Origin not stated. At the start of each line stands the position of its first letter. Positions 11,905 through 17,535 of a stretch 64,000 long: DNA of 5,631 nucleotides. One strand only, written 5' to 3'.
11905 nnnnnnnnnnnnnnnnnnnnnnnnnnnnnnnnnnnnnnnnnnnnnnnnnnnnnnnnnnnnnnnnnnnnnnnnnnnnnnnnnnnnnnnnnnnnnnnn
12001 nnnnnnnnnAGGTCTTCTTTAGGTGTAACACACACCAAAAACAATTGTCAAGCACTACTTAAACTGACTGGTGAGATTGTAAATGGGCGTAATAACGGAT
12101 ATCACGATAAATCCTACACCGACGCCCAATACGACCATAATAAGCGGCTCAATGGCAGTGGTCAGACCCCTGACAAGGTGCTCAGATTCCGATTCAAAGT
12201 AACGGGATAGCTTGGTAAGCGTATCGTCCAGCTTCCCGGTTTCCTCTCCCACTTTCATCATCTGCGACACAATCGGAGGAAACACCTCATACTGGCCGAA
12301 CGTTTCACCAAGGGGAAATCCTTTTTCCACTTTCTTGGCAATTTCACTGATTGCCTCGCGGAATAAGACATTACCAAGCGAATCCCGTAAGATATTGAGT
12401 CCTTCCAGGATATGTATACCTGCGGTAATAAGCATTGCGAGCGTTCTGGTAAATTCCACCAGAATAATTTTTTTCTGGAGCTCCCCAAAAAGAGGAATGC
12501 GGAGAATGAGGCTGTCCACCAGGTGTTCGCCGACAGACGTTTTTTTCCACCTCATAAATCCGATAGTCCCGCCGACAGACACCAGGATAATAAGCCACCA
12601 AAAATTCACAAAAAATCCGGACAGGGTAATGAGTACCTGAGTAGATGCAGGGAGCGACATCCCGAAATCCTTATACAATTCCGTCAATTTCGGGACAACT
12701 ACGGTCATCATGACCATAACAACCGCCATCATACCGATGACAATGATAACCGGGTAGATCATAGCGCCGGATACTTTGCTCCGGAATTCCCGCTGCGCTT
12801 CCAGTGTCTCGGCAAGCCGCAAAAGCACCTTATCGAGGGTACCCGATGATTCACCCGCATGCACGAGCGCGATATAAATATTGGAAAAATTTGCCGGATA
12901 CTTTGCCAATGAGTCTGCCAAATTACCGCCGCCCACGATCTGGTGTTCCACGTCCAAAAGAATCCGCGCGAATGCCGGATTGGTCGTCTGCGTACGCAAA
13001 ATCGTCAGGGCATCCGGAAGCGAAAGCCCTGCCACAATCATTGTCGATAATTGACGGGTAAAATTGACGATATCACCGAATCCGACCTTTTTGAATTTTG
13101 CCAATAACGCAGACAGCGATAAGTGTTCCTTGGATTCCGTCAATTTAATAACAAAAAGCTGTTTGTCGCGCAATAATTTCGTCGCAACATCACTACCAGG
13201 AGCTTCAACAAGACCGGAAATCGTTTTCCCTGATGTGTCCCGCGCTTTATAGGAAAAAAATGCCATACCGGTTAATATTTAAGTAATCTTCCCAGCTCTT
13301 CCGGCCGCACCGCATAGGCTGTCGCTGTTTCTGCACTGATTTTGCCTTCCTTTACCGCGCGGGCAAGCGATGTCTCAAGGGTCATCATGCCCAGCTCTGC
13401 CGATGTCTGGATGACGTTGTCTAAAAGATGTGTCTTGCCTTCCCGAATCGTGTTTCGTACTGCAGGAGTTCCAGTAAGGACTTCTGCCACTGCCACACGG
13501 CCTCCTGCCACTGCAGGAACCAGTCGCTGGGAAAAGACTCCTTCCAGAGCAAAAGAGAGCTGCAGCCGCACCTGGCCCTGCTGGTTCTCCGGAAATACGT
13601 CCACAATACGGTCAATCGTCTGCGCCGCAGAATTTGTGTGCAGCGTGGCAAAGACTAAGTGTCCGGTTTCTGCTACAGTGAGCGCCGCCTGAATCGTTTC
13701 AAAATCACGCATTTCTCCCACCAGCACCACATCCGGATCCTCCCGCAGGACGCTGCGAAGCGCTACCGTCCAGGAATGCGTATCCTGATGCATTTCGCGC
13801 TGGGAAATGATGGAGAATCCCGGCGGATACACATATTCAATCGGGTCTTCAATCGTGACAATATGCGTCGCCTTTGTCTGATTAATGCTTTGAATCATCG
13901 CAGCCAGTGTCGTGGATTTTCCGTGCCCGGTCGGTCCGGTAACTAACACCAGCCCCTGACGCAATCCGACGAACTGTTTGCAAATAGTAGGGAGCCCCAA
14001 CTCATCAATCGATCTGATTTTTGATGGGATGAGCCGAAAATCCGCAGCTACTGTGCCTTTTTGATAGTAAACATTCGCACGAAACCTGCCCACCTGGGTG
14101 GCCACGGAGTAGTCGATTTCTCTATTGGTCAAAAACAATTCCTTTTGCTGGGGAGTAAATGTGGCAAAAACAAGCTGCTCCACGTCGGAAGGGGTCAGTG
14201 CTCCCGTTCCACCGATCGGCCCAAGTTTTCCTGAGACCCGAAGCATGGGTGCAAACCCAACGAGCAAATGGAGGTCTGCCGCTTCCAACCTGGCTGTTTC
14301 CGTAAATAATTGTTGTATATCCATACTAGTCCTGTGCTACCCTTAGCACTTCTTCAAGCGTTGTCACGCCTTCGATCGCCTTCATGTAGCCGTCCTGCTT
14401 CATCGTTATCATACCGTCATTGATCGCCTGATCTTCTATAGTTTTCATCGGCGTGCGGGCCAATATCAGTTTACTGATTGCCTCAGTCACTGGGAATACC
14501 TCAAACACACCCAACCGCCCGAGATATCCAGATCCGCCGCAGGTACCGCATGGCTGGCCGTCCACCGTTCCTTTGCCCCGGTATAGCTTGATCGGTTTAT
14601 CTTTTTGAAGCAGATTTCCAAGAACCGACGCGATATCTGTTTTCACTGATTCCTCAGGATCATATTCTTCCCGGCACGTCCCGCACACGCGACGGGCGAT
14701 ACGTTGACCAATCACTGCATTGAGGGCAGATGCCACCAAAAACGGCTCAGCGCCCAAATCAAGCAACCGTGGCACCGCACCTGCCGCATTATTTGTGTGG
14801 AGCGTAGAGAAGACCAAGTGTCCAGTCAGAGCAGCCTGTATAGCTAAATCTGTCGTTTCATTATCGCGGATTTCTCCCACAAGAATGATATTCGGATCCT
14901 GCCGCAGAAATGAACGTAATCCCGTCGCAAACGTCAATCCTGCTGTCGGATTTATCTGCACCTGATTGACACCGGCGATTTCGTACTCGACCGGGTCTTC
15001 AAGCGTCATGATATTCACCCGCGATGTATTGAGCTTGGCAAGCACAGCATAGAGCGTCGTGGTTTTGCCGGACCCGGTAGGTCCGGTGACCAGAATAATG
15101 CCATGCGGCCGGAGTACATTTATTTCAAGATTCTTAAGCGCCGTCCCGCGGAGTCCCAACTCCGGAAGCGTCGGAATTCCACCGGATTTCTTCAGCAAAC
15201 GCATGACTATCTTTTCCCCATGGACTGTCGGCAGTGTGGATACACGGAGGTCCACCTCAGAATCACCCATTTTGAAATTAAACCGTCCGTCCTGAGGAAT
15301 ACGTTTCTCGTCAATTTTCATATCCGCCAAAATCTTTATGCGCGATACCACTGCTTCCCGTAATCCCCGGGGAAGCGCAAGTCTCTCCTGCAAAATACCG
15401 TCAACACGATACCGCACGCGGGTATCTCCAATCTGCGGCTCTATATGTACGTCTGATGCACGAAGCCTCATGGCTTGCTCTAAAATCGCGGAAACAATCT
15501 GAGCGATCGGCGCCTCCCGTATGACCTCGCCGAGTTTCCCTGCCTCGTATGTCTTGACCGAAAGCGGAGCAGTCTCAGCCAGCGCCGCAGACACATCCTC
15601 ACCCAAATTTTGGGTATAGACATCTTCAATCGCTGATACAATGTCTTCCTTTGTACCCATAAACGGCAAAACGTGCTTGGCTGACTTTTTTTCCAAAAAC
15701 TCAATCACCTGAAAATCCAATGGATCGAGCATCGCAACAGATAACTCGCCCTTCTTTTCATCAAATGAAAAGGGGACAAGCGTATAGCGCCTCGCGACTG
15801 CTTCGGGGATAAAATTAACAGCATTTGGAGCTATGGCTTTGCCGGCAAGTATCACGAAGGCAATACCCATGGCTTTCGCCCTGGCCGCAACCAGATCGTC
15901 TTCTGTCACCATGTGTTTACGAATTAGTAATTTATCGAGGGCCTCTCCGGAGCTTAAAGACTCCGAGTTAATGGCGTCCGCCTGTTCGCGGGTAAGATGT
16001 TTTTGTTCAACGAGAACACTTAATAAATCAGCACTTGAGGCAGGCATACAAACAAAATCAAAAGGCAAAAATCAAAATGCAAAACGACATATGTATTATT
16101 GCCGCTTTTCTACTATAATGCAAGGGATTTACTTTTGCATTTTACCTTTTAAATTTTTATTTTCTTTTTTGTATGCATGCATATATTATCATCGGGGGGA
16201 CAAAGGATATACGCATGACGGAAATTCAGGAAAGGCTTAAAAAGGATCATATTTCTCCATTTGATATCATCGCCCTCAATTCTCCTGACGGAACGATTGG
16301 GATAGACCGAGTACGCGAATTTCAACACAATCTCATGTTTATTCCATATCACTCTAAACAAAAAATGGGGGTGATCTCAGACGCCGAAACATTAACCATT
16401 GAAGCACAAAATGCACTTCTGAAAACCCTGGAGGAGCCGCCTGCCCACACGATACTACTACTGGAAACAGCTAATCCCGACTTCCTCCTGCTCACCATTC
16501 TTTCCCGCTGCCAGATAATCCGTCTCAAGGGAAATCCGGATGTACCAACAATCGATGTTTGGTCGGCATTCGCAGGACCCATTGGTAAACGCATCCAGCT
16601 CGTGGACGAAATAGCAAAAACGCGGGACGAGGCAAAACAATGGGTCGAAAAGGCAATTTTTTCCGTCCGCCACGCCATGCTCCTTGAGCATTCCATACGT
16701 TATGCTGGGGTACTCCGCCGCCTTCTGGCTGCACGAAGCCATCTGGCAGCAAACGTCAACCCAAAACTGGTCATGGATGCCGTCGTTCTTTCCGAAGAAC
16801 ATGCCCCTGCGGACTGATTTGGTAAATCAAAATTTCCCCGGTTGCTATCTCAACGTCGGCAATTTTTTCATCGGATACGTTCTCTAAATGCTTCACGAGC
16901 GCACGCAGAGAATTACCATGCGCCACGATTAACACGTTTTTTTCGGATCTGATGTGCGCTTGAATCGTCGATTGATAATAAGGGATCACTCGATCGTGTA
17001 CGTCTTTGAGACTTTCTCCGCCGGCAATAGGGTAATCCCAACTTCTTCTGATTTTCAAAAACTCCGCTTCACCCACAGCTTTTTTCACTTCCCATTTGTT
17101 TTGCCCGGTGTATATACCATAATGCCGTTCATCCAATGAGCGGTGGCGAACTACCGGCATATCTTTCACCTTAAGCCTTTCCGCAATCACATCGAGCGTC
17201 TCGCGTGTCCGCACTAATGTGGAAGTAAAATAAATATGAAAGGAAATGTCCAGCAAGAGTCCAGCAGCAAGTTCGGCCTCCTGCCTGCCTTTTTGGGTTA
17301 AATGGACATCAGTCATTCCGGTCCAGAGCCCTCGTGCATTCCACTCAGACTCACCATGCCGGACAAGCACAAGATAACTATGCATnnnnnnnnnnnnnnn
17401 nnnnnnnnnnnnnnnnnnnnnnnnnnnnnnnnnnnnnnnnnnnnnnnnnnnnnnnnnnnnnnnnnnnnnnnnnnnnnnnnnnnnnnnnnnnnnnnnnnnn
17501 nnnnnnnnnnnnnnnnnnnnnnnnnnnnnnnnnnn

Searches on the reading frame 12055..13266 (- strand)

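Call 25: search_protein_families(library=pfam, proteins=[window:12055-13266:-], max_evalue=0.001)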
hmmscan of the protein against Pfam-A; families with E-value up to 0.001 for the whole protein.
window:12055-13266:- (403 aa): 1 family
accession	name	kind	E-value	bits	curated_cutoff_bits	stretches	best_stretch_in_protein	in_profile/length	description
PF00482.28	T2SSF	-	1.4e-62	209.6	25.2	2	69-192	1-125/125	Type II secretion system (T2SS), protein F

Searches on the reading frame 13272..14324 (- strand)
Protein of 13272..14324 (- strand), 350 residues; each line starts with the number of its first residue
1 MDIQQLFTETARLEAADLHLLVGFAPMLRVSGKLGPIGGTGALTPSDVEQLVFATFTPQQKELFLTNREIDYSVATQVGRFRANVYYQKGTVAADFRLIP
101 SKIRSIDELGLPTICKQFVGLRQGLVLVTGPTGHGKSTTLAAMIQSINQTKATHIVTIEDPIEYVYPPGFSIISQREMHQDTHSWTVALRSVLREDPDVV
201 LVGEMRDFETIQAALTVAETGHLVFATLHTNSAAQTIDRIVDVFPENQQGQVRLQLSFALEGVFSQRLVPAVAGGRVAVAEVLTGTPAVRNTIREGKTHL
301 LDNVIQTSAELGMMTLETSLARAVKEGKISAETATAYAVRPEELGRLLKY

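Call 26: search_protein_families(library=pfam, proteins=[window:13272-14324:-], max_evalue=0.001)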
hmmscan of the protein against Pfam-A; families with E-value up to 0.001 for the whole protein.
window:13272-14324:- (350 aa): 5 families
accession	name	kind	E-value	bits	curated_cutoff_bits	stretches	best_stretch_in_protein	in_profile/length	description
PF00437.27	T2SSE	-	9.6e-45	153.2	24.9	1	117-271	136-280/370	Type II/IV secretion system protein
PF13401.12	AAA_22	-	0.00024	21.8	27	1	122-178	4-50/130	AAA domain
PF25199.1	nSTAND_NTPase5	-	0.00024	21.4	34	0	122-163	40-81/145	Novel STAND NTPase 5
PF13191.12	AAA_16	-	0.00078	20.4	32.6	0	123-220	24-129/167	AAA ATPase domain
PF01580.24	FtsK_SpoIIIE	-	0.00093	19.1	24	0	126-156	42-72/221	FtsK/SpoIIIE family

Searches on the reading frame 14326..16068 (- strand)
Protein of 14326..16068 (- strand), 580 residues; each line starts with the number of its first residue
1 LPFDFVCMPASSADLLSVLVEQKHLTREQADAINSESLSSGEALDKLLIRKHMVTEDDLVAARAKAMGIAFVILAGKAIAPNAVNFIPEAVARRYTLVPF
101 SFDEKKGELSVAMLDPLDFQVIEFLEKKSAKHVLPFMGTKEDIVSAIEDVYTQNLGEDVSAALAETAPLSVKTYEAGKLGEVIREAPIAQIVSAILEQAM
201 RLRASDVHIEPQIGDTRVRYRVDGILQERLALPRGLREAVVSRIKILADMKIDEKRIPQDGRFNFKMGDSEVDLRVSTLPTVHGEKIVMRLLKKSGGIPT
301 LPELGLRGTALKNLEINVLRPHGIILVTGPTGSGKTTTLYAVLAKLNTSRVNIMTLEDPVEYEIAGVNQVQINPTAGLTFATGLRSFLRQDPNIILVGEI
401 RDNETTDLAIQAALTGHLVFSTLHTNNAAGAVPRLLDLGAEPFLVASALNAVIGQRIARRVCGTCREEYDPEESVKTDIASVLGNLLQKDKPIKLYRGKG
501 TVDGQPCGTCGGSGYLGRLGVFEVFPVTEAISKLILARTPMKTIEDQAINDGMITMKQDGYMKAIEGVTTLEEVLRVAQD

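Call 26: search_protein_families(library=pfam, proteins=[window:14326-16068:-], max_evalue=0.001)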
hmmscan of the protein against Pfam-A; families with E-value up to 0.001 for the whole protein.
window:14326-16068:- (580 aa): 8 families
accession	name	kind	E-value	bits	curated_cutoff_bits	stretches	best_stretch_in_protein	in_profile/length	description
PF00437.27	T2SSE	-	3.3e-123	411.4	24.9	1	185-576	5-370/370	Type II/IV secretion system protein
PF05157.20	MshEN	-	4.3e-14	52.7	23.1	1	68-152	2-85/90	MshEN domain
PF13401.12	AAA_22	-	0.00011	22.9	27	1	322-357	5-42/130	AAA domain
PF25199.1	nSTAND_NTPase5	-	0.00016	21.9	34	1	317-358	36-78/145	Novel STAND NTPase 5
PF20720.3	nSTAND3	-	0.00018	21.6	27.2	1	317-363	12-58/155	Novel STAND NTPase 3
PF13191.12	AAA_16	-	0.0003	21.8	32.6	1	321-419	24-113/167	AAA ATPase domain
PF13476.12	AAA_23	-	0.00046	21.3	27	1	312-342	11-39/201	AAA domain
PF13555.12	AAA_29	-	0.00095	19.3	27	0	319-344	19-44/61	P-loop containing region of AAA domain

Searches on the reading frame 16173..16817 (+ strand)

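Call 26: search_protein_families(library=pfam, proteins=[window:16173-16817:+], max_evalue=0.001)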
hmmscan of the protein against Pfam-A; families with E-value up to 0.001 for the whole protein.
window:16173-16817:+ (214 aa): 1 family
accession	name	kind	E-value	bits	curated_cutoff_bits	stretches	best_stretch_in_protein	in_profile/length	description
PF13177.12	DNA_pol3_delta2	-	4.2e-28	98.8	27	1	30-119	69-158/161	DNA polymerase III, delta subunit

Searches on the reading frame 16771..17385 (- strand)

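Call 26: search_protein_families(library=pfam, proteins=[window:16771-17385:-], max_evalue=0.001)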
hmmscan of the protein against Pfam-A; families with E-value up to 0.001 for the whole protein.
window:16771-17385:- (204 aa): 1 family
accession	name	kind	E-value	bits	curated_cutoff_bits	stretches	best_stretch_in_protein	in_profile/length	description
PF00300.27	His_Phos_1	-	5.2e-43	147.4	21.7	1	5-198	1-189/194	Histidine phosphatase superfamily (branch 1)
